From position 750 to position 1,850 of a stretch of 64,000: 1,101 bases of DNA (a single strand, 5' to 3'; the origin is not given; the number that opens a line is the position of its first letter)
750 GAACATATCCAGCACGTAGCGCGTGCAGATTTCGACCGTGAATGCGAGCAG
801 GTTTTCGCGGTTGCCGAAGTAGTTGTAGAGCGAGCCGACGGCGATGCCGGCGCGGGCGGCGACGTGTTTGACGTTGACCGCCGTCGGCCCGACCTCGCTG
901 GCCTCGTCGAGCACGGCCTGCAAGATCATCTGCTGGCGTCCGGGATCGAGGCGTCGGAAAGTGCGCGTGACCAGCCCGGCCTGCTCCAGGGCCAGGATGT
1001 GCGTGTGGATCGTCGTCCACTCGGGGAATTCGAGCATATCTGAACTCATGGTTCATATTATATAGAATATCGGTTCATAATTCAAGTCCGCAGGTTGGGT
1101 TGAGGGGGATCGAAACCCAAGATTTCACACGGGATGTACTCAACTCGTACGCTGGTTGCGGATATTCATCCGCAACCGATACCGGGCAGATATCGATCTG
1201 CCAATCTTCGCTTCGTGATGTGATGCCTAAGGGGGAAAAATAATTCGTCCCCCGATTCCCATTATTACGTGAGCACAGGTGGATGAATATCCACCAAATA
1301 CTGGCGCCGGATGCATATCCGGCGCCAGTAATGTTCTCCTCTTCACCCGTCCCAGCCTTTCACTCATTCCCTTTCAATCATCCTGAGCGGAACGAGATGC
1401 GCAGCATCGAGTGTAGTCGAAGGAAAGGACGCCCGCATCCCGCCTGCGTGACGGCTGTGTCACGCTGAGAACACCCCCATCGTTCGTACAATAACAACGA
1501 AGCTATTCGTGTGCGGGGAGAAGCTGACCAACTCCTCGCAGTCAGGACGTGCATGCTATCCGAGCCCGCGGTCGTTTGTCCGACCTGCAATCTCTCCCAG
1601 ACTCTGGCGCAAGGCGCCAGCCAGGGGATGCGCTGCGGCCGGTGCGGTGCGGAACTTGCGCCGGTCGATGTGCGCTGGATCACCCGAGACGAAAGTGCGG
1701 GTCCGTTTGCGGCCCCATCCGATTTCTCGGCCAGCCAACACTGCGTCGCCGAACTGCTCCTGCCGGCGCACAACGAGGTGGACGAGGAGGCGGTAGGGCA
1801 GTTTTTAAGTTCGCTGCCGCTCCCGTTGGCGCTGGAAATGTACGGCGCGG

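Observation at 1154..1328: Five perfect hairpins in 175 bp, three sharing a GGAT-N4-ATCC apex, upstream of the T4CP-like ATPase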

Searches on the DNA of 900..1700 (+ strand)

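Call 4: search_rna_families(source=window, start=900, end=1700, threshold=evalue, max_evalue=10, show_alignments=3)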
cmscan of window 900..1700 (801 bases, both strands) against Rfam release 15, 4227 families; matches with E-value up to 10: 3.
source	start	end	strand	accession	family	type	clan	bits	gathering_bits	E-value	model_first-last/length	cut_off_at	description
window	1297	1332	+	RF01013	mir-577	Gene; miRNA;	-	16.4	100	4.9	23-63/86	no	mir-577 microRNA precursor family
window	1595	1628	+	RF00992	mir-593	Gene; miRNA;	-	14.5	100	6.9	34-67/100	no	mir-593 microRNA precursor family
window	1349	1378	-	RF01346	CRISPR-DR36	Gene; CRISPR;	-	13.9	38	3.6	1-36/36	no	CRISPR RNA direct repeat element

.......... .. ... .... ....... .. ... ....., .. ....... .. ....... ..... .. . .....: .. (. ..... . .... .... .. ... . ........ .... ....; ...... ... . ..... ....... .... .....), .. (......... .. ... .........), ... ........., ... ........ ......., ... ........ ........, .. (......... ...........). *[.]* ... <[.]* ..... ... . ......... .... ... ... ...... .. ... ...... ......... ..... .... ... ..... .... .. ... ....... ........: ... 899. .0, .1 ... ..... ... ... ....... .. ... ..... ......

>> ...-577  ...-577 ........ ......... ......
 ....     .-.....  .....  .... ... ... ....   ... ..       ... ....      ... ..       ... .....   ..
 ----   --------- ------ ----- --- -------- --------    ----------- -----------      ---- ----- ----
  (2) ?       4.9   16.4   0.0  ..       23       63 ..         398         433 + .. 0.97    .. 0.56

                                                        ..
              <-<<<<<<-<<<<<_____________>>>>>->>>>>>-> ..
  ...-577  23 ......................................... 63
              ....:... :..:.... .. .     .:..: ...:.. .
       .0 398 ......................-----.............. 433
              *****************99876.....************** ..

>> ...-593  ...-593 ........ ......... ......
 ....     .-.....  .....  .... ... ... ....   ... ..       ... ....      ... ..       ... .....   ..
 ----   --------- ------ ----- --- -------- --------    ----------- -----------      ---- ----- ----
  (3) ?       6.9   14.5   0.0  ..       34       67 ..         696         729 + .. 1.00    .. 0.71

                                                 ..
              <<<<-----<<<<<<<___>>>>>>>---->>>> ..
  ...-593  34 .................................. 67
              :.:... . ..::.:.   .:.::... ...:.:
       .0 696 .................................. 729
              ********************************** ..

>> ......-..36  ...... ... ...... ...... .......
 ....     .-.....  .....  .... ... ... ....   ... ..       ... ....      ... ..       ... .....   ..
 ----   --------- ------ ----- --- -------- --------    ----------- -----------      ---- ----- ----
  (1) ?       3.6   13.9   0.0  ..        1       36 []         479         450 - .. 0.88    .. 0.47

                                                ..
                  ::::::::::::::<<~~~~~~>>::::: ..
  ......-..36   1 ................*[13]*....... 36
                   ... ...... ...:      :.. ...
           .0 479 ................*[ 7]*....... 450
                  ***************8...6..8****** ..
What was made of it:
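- On Known RNA families (Rfam 15): Only three chance-level matches (E 3.6-6.9; two miRNA families and one CRISPR repeat) were found in 900-1700 (call 4).
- Tried and rejected: Known RNA: no Rfam match (call 4).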

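Call 68: search_dna_similar(query=window:1086-1552:+, collection=plasmids, mode=distant, max_evalue=0.01, max_rows=10)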
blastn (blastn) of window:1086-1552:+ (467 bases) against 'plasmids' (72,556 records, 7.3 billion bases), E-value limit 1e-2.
No match.

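Call 69: search_dna_similar(query=window:1086-1552:+, collection=phages, mode=distant, max_evalue=0.01, max_rows=10)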
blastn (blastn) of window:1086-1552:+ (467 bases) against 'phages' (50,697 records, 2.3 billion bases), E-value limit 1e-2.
No match.
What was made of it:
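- There is no similarity to any plasmid or phage record (calls 68, 69).
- Tried and rejected: Plasmid or phage origin: no blastn match (calls 68, 69).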

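Call 96: build_rna_model(alignment_id=A5, structure=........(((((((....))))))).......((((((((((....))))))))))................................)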
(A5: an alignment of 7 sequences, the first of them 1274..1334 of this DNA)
Model R1 built from alignment A5 (7 sequences, 89 columns); structure: as given.
model positions 61; base pairs 17; branch points 1; effective number of sequences 4.77; information 0.916 bits per position. Calibrated on 0.2 Mb of random sequence (short: E-values are rough).
structure used (alignment columns):
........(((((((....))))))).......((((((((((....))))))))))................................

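Call 97: build_rna_model(alignment_id=A6, structure=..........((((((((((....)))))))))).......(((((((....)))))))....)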
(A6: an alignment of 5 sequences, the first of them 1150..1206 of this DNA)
Model R2 built from alignment A6 (5 sequences, 63 columns); structure: as given.
model positions 59; base pairs 17; branch points 1; effective number of sequences 3.08; information 0.946 bits per position. Calibrated on 0.2 Mb of random sequence (short: E-values are rough).
structure used (alignment columns):
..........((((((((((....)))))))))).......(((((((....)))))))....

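Call 98: search_with_rna_model(model_id=R1, source=window, filters=off, max_evalue=10)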
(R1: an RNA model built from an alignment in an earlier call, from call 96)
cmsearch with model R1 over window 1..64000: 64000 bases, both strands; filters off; matches with E-value up to 10: 9.
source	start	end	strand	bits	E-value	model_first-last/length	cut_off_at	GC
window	1275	1335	+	80.7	6.8e-19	1-61/61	no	0.51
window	1149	1205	-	46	8e-10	1-61/61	no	0.53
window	1294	1340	-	35.9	3.3e-07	1-61/61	no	0.55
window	25057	25111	-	12.3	0.48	1-61/61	no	0.73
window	1152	1177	+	11.7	0.71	27-52/61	no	0.54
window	15597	15634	+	10.3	1.6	1-61/61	no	0.63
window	19929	19985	+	9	3.5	1-61/61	no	0.53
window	21773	21812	-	7.5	8.8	1-61/61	no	0.47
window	3128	3143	-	7.3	10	33-48/61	no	0.56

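Call 99: search_with_rna_model(model_id=R2, source=window, filters=off, max_evalue=10)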
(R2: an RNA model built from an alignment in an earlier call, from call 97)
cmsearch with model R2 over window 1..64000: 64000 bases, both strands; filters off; matches with E-value up to 10: 15.
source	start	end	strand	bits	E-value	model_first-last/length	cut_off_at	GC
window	1147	1205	+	81.4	4.4e-26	1-59/59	no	0.53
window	1275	1331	-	41.2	3.6e-12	1-59/59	no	0.53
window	1154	1177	-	21.1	3.4e-05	8-31/59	no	0.54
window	1296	1335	+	13.1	0.019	1-59/59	no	0.52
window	1185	1202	-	9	0.51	39-56/59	no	0.56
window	29747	29795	-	8.8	0.6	1-59/59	no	0.49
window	10648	10685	+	7.8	1.3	1-59/59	no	0.53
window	21762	21812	+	7.8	1.3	1-59/59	no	0.51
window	12700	12741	-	6.9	2.7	1-59/59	no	0.62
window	39940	39990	+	6.2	4.6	1-59/59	no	0.35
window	18350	18390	+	6.1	4.9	1-59/59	no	0.41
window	19940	19991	+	5.9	5.9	1-59/59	no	0.6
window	15600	15617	-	5.8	6.4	11-28/59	no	0.56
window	8591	8652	+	5.7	6.8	1-59/59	no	0.47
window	53564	53577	+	5.5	7.9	13-26/59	no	0.5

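Call 100: search_with_rna_model(model_id=R1, sources=[L001, L002, L003, L004, L005, L006, L007, L008, L009, L010, L011, L012, L013, L021, L022, L023, L027], max_evalue=1)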
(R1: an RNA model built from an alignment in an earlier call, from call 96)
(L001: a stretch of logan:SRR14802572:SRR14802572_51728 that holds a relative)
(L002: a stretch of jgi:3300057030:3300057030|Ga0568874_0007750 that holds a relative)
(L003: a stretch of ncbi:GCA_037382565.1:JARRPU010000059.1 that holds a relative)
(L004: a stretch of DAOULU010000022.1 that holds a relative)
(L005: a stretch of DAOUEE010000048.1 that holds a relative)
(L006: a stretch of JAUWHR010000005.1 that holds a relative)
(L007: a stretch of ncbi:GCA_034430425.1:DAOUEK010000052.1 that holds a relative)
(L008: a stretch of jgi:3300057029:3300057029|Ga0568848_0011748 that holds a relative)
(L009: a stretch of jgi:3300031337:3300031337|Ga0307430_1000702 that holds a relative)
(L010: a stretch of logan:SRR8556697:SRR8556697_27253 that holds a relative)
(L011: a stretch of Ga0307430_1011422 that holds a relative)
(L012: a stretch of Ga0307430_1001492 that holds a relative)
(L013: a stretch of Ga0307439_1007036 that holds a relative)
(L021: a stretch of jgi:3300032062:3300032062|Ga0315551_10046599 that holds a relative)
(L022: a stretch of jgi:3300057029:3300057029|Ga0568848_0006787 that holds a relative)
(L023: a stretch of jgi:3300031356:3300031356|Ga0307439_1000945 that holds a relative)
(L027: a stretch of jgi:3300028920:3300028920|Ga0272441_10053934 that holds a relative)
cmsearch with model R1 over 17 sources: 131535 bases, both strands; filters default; matches with E-value up to 1: 16.
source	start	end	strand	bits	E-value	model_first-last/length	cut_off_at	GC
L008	127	187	+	78.4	5.7e-18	1-61/61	no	0.54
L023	1224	1284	-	78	7.1e-18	1-61/61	no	0.54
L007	737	797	+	72.7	1.7e-16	1-61/61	no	0.49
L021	590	650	-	67.9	3.2e-15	1-61/61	no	0.46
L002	174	234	+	67.6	3.7e-15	1-61/61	no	0.46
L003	7257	7317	+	67.6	3.7e-15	1-61/61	no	0.46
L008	1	54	-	40.7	3.9e-08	1-54/61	3'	0.52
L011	320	380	-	32.6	4.9e-06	1-61/61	no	0.41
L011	450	506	+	32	7.4e-06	1-61/61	no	0.47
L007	611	667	-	31.2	1.2e-05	1-61/61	no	0.42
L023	1216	1265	+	26.9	0.00016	1-61/61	no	0.52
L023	1355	1411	+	22.3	0.0025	1-61/61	no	0.49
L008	146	188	-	21.3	0.0045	1-61/61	no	0.6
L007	756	798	-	21.2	0.0048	1-61/61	no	0.56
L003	6223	6274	+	20.9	0.0058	1-61/61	no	0.62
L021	589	631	+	15.1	0.19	1-61/61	no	0.49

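Call 101: search_with_rna_model(model_id=R2, sources=[L001, L002, L003, L004, L005, L006, L007, L008, L009, L010, L011, L012, L013, L021, L022, L023, L027], max_evalue=1)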
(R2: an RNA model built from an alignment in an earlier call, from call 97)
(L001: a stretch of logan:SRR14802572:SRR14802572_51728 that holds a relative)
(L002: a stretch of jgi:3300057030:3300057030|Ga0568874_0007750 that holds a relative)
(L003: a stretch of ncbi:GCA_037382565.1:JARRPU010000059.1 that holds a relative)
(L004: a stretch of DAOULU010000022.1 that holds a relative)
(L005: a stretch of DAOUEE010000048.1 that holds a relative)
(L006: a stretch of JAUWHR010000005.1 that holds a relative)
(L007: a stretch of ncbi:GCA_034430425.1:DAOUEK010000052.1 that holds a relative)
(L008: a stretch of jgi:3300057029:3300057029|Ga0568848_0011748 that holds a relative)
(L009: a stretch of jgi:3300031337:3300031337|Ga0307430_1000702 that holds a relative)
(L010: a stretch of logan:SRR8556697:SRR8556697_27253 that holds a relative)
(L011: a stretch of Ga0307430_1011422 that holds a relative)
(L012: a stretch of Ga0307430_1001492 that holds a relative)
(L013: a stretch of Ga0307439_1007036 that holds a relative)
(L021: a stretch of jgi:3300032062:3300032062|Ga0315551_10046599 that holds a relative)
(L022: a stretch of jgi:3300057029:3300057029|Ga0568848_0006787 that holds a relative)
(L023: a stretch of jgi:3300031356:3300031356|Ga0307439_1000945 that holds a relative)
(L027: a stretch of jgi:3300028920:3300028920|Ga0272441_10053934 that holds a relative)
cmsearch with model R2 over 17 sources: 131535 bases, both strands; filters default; matches with E-value up to 1: 17.
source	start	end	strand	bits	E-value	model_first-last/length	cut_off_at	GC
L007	609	667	+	82.1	5.5e-26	1-59/59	no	0.41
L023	1355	1413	-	75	1.6e-23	1-59/59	no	0.49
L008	1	54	+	73.1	6.8e-23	6-59/59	5'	0.52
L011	450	508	-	70.1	7.5e-22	1-59/59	no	0.46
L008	127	185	-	40.5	1.3e-11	1-59/59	no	0.53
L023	1226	1284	+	40.4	1.4e-11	1-59/59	no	0.54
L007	737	796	-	37.7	1.2e-10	1-59/59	no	0.5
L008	3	26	-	21.1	6.9e-05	8-31/59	no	0.54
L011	478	501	+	17.3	0.0014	8-31/59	no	0.54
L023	1383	1406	+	16.8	0.002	8-31/59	no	0.54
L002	177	233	-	14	0.019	1-59/59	no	0.44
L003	7260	7316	-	14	0.019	1-59/59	no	0.44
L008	34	51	-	12.6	0.06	39-56/59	no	0.5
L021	591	647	+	12.5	0.064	1-59/59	no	0.44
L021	602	657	-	11.7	0.12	1-59/59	no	0.46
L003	1478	1518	+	10.3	0.36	1-59/59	no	0.66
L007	616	639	-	9.5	0.71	8-31/59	no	0.46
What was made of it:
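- On REP / REPIN: None was found in 131 kb of related loci (calls 100, 101). Reciprocal opposite-strand hits of models R1 and R2 occur in the window and in four orthologous loci (calls 98-101).
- The same reciprocal hits occur in L007, L008, L011 and L023 (calls 100, 101).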
